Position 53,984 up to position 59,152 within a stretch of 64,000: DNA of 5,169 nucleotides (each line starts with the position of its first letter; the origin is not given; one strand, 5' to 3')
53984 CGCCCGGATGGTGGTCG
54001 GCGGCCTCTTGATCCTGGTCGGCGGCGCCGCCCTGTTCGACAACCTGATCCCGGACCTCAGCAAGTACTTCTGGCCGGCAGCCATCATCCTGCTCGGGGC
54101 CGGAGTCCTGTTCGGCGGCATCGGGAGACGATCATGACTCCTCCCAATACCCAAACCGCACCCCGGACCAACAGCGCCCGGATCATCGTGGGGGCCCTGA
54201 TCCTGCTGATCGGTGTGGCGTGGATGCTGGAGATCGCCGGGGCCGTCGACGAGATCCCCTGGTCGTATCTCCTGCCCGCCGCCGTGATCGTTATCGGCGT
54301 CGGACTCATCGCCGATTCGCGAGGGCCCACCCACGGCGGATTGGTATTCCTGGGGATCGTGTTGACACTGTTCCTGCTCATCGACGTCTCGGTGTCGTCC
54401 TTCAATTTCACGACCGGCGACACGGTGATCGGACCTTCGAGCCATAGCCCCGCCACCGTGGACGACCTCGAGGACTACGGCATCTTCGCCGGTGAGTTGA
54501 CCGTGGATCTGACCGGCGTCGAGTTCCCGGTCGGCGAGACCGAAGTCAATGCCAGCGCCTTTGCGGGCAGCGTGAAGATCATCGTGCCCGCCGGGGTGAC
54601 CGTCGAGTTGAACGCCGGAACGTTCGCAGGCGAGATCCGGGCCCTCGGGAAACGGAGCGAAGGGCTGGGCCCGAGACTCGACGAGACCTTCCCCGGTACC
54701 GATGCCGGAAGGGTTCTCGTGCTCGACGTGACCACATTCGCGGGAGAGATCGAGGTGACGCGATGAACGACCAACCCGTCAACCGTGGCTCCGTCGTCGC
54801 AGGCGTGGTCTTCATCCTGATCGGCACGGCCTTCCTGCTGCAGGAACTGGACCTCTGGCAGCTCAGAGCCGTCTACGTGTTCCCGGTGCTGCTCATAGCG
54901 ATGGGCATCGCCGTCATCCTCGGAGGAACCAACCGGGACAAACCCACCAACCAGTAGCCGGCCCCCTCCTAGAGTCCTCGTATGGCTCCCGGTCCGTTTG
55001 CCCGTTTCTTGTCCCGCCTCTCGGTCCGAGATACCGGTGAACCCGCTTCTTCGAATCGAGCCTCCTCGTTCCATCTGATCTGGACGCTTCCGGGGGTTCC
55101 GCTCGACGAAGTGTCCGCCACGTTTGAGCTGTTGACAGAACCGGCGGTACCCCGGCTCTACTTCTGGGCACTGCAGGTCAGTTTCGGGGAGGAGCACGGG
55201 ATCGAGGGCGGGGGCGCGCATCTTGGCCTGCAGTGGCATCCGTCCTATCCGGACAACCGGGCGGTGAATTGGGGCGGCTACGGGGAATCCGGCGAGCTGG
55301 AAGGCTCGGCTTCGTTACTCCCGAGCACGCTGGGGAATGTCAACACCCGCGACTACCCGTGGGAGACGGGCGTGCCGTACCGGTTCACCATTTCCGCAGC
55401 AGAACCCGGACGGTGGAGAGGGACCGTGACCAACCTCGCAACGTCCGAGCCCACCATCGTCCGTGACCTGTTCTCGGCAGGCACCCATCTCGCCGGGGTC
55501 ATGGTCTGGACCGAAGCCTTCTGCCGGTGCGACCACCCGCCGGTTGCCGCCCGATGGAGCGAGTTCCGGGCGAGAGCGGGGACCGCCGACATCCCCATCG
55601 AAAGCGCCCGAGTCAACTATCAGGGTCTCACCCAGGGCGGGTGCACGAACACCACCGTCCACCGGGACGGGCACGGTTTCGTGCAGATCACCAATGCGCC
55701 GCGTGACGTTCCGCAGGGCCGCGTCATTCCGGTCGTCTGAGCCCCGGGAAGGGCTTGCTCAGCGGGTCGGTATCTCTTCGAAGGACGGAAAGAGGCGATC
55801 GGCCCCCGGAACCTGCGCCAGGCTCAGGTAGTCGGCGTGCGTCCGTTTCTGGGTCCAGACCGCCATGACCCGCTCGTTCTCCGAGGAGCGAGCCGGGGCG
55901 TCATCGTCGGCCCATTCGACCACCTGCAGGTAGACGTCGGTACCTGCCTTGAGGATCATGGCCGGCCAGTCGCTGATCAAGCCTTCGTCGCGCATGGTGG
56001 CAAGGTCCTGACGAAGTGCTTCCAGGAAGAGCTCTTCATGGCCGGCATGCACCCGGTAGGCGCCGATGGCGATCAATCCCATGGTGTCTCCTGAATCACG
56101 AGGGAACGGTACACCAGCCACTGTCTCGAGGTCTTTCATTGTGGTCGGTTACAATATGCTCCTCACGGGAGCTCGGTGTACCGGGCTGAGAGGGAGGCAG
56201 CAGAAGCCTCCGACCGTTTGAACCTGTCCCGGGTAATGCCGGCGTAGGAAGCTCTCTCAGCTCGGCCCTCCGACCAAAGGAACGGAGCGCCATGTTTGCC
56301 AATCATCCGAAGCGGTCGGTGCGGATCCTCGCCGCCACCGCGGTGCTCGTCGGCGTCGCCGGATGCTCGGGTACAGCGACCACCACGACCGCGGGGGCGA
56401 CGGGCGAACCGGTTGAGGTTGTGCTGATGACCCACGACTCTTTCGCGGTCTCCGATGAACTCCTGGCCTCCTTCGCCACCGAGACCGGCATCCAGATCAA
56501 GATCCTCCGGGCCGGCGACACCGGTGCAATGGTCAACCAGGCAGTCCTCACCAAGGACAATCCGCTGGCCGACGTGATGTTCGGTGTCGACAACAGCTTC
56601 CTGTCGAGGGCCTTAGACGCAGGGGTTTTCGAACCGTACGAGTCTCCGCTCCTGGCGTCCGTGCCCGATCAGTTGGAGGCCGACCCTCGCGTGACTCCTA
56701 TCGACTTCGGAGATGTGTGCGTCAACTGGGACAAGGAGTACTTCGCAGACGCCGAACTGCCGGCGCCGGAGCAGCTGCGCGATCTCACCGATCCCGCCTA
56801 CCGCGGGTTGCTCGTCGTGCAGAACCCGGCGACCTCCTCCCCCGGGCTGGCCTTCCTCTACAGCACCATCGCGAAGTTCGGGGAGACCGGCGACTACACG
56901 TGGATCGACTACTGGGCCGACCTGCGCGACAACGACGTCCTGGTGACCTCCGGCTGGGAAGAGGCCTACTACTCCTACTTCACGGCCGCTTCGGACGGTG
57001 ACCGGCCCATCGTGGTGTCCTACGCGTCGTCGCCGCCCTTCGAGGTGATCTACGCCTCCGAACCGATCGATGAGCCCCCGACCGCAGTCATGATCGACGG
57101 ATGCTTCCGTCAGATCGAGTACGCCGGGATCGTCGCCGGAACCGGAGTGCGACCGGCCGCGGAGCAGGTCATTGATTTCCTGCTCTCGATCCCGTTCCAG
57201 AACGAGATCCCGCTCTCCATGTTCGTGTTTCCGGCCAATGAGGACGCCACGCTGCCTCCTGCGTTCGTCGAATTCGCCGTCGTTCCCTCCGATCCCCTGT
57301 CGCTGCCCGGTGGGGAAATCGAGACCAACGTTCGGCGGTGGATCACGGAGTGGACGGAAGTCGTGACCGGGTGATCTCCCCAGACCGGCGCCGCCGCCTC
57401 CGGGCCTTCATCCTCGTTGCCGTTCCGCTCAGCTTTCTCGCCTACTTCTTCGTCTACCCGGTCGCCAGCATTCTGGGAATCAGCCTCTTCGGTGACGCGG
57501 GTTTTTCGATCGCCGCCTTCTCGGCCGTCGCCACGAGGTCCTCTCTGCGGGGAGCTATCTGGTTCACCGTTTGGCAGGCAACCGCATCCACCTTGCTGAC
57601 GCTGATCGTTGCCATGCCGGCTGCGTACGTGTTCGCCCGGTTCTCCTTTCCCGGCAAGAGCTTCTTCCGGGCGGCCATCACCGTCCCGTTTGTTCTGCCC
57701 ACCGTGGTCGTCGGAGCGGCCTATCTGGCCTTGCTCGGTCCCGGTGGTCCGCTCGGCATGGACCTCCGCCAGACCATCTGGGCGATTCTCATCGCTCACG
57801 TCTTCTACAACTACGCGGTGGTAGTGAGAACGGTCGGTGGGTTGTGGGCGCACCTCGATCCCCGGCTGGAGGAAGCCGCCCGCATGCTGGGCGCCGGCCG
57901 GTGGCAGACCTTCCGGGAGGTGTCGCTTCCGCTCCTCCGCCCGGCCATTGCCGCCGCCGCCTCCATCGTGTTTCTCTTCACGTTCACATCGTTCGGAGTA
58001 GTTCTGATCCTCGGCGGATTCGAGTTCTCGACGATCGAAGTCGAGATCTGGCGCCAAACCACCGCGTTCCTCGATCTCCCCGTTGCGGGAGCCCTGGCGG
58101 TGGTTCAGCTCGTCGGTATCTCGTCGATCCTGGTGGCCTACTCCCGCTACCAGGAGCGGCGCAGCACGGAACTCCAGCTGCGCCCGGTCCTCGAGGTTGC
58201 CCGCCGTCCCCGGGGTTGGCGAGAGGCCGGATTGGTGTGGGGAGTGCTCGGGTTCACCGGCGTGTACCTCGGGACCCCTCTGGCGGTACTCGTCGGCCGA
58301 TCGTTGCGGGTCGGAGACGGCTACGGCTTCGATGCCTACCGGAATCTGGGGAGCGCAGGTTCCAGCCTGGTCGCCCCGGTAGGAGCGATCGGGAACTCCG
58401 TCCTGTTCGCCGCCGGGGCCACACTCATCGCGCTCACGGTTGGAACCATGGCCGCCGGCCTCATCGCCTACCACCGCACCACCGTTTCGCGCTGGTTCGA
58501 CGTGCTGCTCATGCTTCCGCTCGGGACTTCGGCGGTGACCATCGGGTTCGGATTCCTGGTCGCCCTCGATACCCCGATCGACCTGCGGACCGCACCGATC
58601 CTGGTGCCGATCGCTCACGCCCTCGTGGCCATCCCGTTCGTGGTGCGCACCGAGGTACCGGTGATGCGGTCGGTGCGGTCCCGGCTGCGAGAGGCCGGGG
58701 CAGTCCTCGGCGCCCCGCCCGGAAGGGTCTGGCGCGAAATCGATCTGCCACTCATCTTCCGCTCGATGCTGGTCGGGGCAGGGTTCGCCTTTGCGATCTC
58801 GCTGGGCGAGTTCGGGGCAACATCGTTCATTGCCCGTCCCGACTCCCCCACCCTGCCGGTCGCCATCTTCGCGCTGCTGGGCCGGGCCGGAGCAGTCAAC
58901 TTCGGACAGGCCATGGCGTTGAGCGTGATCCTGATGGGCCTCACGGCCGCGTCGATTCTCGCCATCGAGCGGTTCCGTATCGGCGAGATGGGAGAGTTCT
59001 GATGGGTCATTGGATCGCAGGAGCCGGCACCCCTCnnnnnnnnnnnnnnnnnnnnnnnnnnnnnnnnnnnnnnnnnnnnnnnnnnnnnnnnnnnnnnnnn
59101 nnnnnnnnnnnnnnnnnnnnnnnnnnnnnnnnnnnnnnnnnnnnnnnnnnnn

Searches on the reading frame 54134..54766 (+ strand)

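Call 7: search_protein_families(library=pfam, proteins=[window:54134-54766:+], max_evalue=0.001)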
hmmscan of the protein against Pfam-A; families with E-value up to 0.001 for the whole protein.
window:54134-54766:+ (210 aa): 1 family
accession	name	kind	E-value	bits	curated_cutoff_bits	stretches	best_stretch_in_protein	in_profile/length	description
PF09922.15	LiaF-like_C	-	5.1e-12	46.1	29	1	117-208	21-114/114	Cell wall-active antibiotics response LiaF, C-terminal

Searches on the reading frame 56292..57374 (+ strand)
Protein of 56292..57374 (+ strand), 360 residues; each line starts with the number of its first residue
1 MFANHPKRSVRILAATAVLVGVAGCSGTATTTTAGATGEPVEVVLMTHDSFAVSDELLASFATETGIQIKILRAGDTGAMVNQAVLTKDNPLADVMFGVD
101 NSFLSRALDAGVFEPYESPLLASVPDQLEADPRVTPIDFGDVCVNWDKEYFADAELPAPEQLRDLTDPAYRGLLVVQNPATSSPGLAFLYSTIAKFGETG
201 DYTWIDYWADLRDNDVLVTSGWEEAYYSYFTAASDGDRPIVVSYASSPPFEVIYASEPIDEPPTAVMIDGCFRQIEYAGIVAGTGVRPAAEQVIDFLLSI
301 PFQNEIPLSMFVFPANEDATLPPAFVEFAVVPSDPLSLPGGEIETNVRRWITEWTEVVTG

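Call 7: search_protein_families(library=pfam, proteins=[window:56292-57374:+], max_evalue=0.001)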
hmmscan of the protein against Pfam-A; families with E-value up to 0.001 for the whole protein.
window:56292-57374:+ (360 aa): 2 families
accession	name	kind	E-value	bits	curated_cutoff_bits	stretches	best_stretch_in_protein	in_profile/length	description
PF13343.11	SBP_bac_6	-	2e-17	63.9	24.6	1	90-321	1-225/245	Bacterial extracellular solute-binding protein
PF13531.11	SBP_bac_11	-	4.7e-05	23.7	25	1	51-299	10-214/227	Bacterial extracellular solute-binding protein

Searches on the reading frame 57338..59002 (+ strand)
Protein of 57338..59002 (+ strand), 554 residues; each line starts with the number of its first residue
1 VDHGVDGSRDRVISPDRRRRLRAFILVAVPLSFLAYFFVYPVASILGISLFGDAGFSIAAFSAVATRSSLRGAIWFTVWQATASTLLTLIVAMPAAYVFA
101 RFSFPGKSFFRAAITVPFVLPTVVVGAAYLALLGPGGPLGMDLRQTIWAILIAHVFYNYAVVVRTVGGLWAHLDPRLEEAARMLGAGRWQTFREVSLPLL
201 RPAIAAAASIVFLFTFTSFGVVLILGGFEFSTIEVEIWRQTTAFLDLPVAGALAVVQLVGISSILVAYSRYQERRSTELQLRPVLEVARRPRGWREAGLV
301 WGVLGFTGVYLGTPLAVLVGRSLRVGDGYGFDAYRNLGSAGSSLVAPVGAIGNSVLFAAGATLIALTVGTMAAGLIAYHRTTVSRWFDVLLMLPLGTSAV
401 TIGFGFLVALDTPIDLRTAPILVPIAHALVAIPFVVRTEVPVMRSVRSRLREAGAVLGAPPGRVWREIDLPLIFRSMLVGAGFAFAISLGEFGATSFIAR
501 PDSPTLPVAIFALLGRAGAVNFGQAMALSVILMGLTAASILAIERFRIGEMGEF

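Call 7: search_protein_families(library=pfam, proteins=[window:57338-59002:+], max_evalue=0.001)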
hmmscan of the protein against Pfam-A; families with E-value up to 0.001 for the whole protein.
window:57338-59002:+ (554 aa): 1 family
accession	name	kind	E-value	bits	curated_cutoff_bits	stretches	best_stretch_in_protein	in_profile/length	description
PF00528.27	BPD_transp_1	-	1.4e-20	74.3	26.4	2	93-268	2-174/184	Binding-protein-dependent transport system inner membrane component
